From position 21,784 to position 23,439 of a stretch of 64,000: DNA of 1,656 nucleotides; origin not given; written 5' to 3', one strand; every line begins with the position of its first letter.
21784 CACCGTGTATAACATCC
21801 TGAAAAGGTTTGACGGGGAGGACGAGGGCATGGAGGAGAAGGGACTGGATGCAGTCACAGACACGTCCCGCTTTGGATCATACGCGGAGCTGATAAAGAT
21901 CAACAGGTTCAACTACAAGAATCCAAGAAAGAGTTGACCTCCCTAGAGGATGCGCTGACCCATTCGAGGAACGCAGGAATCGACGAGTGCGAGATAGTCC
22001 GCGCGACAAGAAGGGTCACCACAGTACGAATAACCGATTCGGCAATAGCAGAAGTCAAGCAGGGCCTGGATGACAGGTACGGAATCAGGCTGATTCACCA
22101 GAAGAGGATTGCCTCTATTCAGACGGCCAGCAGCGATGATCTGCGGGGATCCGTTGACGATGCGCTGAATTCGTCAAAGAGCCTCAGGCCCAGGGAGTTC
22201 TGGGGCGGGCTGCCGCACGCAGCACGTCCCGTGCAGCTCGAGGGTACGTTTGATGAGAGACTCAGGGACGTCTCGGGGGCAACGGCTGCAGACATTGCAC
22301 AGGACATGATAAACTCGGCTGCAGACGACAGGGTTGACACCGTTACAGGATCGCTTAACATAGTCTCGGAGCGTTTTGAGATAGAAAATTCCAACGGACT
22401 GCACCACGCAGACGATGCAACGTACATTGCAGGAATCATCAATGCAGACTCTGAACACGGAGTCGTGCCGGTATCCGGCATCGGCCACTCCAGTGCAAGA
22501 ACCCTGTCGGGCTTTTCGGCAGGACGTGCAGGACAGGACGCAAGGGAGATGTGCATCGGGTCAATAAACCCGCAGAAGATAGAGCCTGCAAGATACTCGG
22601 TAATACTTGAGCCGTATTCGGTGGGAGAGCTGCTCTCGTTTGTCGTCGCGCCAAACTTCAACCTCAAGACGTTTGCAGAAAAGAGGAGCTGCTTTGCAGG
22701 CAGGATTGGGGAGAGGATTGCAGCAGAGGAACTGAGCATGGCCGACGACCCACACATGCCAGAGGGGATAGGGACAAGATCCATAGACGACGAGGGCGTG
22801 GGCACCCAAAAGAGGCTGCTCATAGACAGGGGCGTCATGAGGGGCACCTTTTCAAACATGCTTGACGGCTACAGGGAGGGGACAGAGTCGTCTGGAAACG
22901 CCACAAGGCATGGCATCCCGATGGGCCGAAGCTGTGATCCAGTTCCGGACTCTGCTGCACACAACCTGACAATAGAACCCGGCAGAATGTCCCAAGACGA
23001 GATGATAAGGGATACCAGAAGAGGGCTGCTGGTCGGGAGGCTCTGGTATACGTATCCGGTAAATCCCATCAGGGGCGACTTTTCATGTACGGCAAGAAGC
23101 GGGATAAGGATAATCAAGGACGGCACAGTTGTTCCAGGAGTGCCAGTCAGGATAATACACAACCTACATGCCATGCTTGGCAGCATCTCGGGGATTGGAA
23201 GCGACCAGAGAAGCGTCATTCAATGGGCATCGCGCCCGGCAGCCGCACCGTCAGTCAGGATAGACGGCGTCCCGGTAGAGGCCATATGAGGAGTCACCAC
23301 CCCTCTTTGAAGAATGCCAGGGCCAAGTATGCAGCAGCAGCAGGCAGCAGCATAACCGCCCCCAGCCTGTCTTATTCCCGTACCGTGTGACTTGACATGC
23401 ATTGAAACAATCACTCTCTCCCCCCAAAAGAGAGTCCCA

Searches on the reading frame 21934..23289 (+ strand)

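Call 8: search_protein_families(library=pfam, proteins=[window:21934-23289:+], max_evalue=0.01)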
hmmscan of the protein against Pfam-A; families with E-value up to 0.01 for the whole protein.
window:21934-23289:+ (451 aa): 3 families
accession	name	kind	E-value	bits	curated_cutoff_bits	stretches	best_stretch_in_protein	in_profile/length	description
PF19289.4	PmbA_TldD_3rd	-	3.9e-52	177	22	1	219-448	2-218/220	PmbA/TldA metallopeptidase C-terminal domain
PF01523.21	PmbA_TldD_1st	-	0.00081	19.9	20.9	1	19-78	1-62/65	PmbA/TldA metallopeptidase domain 1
PF19290.4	PmbA_TldD_2nd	-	0.0025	18.7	20.9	1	109-203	2-101/109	PmbA/TldA metallopeptidase central domain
